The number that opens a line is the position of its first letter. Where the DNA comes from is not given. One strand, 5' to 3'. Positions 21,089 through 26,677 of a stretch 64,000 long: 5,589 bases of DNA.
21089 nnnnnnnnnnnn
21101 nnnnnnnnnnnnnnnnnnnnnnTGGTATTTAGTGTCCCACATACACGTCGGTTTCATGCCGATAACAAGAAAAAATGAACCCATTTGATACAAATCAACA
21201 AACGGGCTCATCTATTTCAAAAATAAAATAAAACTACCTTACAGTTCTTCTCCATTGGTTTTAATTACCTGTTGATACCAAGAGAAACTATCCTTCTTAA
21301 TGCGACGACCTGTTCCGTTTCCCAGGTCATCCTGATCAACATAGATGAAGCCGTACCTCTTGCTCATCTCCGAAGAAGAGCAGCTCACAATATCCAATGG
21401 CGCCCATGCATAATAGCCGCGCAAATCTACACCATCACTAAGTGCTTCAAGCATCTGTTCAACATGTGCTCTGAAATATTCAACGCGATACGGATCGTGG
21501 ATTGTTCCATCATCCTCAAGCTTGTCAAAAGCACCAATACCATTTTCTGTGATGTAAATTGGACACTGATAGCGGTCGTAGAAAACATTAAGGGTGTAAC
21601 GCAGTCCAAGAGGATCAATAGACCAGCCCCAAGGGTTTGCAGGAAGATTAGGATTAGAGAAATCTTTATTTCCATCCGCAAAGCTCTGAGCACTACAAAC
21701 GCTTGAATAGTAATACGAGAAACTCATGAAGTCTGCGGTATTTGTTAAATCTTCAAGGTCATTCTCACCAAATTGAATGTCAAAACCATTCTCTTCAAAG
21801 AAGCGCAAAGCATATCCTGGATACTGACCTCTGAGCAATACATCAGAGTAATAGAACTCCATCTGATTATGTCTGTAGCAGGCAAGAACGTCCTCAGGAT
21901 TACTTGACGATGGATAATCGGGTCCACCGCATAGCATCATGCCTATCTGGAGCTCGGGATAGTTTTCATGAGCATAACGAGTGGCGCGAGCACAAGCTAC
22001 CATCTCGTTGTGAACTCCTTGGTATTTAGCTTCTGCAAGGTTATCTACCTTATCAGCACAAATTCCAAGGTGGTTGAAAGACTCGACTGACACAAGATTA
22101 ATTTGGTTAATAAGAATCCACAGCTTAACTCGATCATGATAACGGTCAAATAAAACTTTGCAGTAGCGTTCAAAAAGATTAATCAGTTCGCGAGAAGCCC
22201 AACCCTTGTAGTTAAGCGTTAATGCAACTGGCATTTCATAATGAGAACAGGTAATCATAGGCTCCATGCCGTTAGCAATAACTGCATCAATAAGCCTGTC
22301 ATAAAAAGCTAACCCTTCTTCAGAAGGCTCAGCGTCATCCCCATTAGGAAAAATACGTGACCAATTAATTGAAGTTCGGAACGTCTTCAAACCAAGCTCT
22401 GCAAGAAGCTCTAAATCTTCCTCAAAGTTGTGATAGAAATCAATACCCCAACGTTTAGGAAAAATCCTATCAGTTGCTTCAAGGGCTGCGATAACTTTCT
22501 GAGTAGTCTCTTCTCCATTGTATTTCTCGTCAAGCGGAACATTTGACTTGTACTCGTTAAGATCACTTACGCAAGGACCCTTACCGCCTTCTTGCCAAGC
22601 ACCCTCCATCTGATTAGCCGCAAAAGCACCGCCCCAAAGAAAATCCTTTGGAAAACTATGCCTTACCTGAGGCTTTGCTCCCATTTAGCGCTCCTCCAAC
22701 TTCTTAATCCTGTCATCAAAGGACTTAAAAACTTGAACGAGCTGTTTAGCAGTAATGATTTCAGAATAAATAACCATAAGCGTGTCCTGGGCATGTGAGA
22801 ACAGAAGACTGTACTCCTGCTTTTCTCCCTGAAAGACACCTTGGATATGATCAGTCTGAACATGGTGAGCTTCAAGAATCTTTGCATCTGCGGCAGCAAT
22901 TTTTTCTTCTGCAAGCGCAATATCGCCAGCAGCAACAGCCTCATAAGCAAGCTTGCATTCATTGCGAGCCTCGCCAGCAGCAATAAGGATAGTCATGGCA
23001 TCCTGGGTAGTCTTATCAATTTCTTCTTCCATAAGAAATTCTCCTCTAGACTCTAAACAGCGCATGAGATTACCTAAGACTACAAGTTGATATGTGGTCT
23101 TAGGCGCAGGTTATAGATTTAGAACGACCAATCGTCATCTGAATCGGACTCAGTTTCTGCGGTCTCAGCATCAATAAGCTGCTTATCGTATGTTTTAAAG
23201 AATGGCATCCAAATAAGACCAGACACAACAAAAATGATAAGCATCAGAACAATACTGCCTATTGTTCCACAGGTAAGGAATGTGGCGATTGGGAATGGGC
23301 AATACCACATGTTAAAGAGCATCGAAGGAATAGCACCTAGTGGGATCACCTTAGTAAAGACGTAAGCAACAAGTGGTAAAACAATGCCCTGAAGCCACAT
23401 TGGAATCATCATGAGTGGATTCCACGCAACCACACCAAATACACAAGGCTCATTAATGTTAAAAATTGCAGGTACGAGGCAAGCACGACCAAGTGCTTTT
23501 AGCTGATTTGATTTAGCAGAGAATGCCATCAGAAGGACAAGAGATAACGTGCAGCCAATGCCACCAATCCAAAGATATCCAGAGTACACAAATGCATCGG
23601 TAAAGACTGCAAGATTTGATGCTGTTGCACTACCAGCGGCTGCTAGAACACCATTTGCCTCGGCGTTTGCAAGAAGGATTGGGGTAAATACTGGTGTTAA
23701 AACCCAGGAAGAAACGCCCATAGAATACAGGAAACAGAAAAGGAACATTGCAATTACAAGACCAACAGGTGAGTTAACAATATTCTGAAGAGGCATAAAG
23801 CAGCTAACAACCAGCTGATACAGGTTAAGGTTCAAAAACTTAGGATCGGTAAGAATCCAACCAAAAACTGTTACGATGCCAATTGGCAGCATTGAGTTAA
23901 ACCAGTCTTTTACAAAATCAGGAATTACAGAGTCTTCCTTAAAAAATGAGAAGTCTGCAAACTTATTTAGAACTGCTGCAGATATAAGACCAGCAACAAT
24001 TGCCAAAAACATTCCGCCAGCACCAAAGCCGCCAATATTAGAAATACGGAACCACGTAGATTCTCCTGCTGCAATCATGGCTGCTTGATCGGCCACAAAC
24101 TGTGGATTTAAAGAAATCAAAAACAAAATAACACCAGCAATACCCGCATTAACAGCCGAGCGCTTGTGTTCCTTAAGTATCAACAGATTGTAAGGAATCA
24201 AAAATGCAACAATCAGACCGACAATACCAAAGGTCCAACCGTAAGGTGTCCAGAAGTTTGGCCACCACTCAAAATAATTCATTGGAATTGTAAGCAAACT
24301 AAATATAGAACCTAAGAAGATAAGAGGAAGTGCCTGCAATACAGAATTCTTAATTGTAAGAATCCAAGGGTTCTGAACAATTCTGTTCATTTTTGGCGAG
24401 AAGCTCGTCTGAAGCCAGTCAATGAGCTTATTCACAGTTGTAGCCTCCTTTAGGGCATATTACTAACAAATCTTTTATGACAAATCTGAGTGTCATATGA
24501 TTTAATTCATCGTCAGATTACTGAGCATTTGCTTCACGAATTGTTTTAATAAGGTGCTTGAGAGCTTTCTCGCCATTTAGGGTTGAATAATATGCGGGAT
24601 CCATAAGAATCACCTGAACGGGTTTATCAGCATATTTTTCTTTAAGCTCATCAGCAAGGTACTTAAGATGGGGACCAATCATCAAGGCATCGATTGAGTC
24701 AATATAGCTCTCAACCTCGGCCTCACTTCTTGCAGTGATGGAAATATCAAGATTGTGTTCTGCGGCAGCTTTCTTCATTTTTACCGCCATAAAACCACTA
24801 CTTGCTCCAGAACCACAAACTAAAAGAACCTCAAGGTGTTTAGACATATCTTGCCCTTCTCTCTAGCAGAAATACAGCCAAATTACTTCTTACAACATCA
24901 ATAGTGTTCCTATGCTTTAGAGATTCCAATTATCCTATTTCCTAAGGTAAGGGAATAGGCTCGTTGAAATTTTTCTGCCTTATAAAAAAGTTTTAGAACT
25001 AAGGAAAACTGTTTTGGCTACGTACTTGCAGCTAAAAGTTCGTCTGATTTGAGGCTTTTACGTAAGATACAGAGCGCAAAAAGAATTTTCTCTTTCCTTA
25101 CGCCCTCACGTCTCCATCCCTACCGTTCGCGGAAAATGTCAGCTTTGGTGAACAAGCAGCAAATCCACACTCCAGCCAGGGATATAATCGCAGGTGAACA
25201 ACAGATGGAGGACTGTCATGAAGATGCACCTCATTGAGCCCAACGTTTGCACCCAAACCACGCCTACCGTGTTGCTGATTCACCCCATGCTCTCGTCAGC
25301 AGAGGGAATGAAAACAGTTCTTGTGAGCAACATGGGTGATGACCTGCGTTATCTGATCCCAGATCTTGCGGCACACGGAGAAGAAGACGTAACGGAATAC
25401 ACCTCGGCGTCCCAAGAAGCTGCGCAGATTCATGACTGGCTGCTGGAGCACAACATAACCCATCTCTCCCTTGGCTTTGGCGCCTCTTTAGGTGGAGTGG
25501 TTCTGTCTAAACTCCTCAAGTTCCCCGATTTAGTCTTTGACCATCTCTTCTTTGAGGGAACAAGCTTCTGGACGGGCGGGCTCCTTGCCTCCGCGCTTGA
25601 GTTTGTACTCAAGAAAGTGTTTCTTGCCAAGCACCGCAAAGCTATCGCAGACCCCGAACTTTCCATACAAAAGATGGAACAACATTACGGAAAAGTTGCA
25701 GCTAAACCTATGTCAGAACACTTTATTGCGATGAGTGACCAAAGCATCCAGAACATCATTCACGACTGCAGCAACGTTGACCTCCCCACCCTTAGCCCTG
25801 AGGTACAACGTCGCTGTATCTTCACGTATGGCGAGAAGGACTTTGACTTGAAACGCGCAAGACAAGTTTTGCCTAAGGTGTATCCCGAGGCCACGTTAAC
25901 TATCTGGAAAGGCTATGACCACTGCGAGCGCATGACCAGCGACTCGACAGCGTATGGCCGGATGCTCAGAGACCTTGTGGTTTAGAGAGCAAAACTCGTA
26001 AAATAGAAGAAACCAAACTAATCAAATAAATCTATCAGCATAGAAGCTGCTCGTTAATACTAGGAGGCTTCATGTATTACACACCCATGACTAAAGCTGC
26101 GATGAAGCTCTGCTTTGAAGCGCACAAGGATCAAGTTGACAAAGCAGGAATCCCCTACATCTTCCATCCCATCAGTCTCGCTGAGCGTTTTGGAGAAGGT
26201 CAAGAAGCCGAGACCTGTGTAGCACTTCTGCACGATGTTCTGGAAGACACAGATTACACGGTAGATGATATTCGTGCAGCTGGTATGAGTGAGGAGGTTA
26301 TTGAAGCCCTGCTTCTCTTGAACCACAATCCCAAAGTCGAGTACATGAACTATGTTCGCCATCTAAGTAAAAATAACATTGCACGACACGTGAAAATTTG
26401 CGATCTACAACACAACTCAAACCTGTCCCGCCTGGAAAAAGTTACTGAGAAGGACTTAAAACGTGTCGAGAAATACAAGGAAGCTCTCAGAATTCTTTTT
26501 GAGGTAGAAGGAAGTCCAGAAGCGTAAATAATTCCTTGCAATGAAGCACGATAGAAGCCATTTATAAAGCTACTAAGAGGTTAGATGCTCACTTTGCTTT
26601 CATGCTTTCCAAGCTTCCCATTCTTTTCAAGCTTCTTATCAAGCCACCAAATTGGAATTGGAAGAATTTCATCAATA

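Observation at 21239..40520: About 19-kb low-GC segment, likely horizontally acquired (two lactose/cellobiose-type PTS systems, peptidases, MmeI-family RM)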

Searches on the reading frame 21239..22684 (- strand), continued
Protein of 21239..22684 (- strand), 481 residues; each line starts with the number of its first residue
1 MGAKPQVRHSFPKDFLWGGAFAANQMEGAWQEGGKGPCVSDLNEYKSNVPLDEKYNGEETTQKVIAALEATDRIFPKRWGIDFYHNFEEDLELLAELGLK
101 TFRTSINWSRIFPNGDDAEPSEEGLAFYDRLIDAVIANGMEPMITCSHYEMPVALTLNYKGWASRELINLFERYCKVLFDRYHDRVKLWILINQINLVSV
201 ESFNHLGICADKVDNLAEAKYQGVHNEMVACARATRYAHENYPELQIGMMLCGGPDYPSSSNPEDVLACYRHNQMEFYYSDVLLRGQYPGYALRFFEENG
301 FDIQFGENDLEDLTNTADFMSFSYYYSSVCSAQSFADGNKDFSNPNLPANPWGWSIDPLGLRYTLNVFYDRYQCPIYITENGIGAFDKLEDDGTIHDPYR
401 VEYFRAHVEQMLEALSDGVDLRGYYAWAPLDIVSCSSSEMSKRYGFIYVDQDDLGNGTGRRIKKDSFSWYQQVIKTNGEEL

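Call 39: find_encoding_contigs(protein=P0134, flank=10000, max_places=2)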
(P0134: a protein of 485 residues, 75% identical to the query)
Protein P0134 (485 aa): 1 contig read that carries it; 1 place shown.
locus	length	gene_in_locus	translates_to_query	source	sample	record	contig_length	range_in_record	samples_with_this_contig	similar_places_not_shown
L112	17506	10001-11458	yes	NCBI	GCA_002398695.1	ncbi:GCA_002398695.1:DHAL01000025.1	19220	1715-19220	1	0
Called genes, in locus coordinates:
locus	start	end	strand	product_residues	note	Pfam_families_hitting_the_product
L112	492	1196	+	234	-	PF04131:NanE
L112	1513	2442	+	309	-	PF02463:SMC_N (weak), PF00005:ABC_tran, PF13304:AAA_21 (faint)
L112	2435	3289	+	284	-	PF00005:ABC_tran, PF02463:SMC_N (faint), PF13304:AAA_21 (faint)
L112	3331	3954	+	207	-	PF12822:ECF_trnsprt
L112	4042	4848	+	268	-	PF02361:CbiQ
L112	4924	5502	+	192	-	PF27735:2-thiour_desulf_put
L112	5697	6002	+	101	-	-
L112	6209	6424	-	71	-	-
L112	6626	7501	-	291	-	PF00874:PRD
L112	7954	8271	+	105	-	PF02302:PTS_IIB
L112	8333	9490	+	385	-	PF02378:PTS_EIIC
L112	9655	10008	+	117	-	PF02255:PTS_IIA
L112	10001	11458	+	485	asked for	PF00232:Glyco_hydro_1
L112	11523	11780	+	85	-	PF00381:PTS-HPr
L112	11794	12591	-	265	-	PF04397:LytTR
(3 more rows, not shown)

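Call 42: search_protein_families(library=padloc, proteins=[L092:4095-4922:+, L092:4909-7197:+], max_evalue=0.001)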
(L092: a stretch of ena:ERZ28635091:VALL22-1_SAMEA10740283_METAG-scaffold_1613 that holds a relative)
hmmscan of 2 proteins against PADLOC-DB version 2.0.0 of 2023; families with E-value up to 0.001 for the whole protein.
L092:4095-4922:+ (275 aa): 20 families
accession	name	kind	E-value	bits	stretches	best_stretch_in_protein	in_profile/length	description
PDLC03266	MTase_II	-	2.5e-86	287.6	1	3-266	13-283/285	Type II methyltransferase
PDLC03294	MTase_II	-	7.3e-68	227.1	1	2-266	2-271/272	Type II methyltransferase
PDLC03261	MTase_II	-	1.3e-53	180.3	1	4-235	24-258/643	Type II methyltransferase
PDLC03735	oMTase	-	5.6e-50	168.3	1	4-266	7-282/284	orphan methyltransferase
PDLC03729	oMTase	-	7.4e-45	151.6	1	1-260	1-263/275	orphan methyltransferase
PDLC03247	MTase_II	-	4.1e-26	89.8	1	6-237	4-236/282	Type II methyltransferase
PDLC03383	MTase_II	-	3.5e-20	70.6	2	107-228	145-265/318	Type II methyltransferase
PDLC03344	MTase_II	-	3.7e-19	67.1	1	5-138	4-144/154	Type II methyltransferase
PDLC03264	MTase_II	-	1e-18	65.6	1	33-229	40-241/306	Type II methyltransferase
PDLC04018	PD-Lambda-5_B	-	4.5e-16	57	1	1-237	1-247/291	-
PDLC03302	MTase_II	-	9.2e-15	52.4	1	7-222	362-575/626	Type II methyltransferase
PDLC03253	MTase_II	-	1.2e-14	52.7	1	5-182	4-182/253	Type II methyltransferase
PDLC03290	MTase_II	-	2.3e-14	51.4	1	6-203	6-219/292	Type II methyltransferase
PDLC03287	MTase_II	-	7.6e-13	46.1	1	74-228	440-598/646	Type II methyltransferase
PDLC03349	MTase_II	-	8.3e-13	46.1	2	99-222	188-309/374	Type II methyltransferase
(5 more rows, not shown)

L092:4909-7197:+ (762 aa): 2 families
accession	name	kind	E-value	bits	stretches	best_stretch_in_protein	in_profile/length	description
PDLC02811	DpdB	-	1e-22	78.5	1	224-535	8-307/370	DpdB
PDLC02658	DndB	-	5.7e-07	26.9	1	225-400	9-174/356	DndB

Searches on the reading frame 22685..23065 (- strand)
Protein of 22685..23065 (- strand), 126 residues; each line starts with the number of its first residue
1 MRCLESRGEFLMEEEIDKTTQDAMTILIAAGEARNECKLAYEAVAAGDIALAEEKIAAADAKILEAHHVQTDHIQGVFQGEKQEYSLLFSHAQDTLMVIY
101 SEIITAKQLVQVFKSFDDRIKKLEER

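Call 3: search_protein_families(library=ncbifam, proteins=[window:22685-23065:-])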
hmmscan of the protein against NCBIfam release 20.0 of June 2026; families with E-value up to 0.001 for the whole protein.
window:22685-23065:- (126 aa): 3 families
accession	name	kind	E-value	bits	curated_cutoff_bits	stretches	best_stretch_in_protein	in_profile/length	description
TIGR00823.1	EIIA-LAC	subfamily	3.1e-17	62.6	136.95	1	20-114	4-98/99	lactose-specific PTS transporter subunit IIA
NF007156.0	PRK09591.1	equivalog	8.5e-14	51.7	144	1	23-116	10-103/105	PTS cellobiose transporter subunit IIA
NF007768.0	PRK10454.1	equivalog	4.8e-10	39.6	148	1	17-99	15-97/116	PTS N,N'-diacetylchitobiose transporter subunit IIA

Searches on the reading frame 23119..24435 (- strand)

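Call 3: search_protein_families(library=ncbifam, proteins=[window:23119-24435:-])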
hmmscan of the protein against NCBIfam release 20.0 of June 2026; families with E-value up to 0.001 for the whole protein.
window:23119-24435:- (438 aa): 5 families
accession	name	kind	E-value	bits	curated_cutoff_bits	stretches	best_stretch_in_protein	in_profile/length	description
TIGR00359.1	cello_pts_IIC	equivalog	4.1e-47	161.2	434.45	1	16-424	5-422/424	PTS cellobiose transporter subunit IIC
TIGR00410.1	lacE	subfamily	4.1e-47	161.2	236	1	16-424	5-422/424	PTS system, lactose/cellobiose family IIC component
NF007157.0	PRK09592.1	equivalog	1.9e-40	139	503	1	8-428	11-448/451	PTS cellobiose transporter subunit IIC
TIGR00394.1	lac_pts_IIC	equivalog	4.8e-35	121.6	614.4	1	14-425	3-411/412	lactose-specific PTS transporter subunit EIIC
NF007634.0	PRK10297.1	equivalog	1.8e-18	66.5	760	1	65-431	87-445/452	PTS N,N'-diacetylchitobiose transporter subunit IIC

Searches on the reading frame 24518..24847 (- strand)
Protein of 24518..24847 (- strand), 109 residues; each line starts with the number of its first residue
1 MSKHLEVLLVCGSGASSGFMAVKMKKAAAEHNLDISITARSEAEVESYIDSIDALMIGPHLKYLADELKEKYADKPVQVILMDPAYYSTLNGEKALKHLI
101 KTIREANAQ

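Call 3: search_protein_families(library=ncbifam, proteins=[window:24518-24847:-])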
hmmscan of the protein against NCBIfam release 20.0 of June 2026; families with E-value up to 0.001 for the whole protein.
window:24518-24847:- (109 aa): 4 families
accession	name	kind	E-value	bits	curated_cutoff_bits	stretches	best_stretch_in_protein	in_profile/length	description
TIGR00853.1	pts-lac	subfamily_domain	1.8e-20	73.4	110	1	4-97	44-139/140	lactose/cellobiose PTS transporter subunit IIB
NF007796.0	PRK10499.1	equivalog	3.4e-12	46.6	157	1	6-108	5-105/106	PTS sugar transporter subunit IIB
NF007155.0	PRK09590.1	equivalog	2e-07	31.5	101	1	6-100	3-100/104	PTS cellobiose transporter subunit IIB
NF007094.0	PRK09548.1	equivalog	0.00045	18.7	687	1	3-63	501-562/598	PTS ascorbate-specific subunit IIBC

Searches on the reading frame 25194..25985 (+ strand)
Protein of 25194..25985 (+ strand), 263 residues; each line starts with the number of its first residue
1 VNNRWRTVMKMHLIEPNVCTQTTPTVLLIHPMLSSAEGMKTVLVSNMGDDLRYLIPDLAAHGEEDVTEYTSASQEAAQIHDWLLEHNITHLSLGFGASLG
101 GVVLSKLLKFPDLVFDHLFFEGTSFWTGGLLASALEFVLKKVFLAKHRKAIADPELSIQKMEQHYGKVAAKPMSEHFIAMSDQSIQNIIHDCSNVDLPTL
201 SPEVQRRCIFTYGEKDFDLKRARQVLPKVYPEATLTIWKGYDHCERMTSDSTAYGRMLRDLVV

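Call 3: search_protein_families(library=ncbifam, proteins=[window:25194-25985:+])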
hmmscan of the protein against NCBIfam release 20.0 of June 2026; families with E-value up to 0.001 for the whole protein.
window:25194-25985:+ (263 aa): 2 families
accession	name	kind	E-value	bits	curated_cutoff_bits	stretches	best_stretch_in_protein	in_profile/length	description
TIGR03695.1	menH_SHCHC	equivalog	3.1e-07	30.1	208.55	1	23-125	2-106/252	2-succinyl-6-hydroxy-2,4-cyclohexadiene-1-carboxylate synthase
NF008340.0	PRK11126.1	equivalog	5.7e-05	22.5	261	1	20-105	11-94/255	2-succinyl-6-hydroxy-2,4-cyclohexadiene-1-carboxylate synthase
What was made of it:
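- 25112..26050 (+): Backbone gene B: a 255-263-aa protein (25194-25985) with only weak MenH/alpha-beta-hydrolase similarity. Its composition is core-like. NCBIfam weak hit, E = 3e-7 (call 3).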

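Call 10: search_protein_families(library=pfam, proteins=[window:25194-25985:+], max_evalue=0.01)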
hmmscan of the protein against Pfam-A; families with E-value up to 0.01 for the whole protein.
window:25194-25985:+ (263 aa): 0 families
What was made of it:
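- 25112..26050 (+): No Pfam hit (call 10).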

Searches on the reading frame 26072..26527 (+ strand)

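Call 3: search_protein_families(library=ncbifam, proteins=[window:26072-26527:+])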
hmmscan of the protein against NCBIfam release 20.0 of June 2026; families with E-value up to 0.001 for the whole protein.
window:26072-26527:+ (151 aa): 2 families
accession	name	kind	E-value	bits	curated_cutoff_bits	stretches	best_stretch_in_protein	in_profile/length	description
TIGR00691.1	spoT_relA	subfamily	2.3e-14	52.7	499.2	1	10-69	1-62/687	RelA/SpoT family protein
NF008303.0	PRK11092.1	equivalog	1.7e-08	33.1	947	1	8-70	24-88/702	bifunctional GTP diphosphokinase/guanosine-3',5'-bis pyrophosphate 3'-pyrophosphohydrolase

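Call 10: search_protein_families(library=pfam, proteins=[window:26072-26527:+], max_evalue=0.01)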
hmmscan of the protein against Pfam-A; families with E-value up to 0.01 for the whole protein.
window:26072-26527:+ (151 aa): 1 family
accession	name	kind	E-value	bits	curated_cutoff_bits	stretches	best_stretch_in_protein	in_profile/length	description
PF13328.12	HD_4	-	3.4e-05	24.1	27.2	1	10-77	1-68/156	HD domain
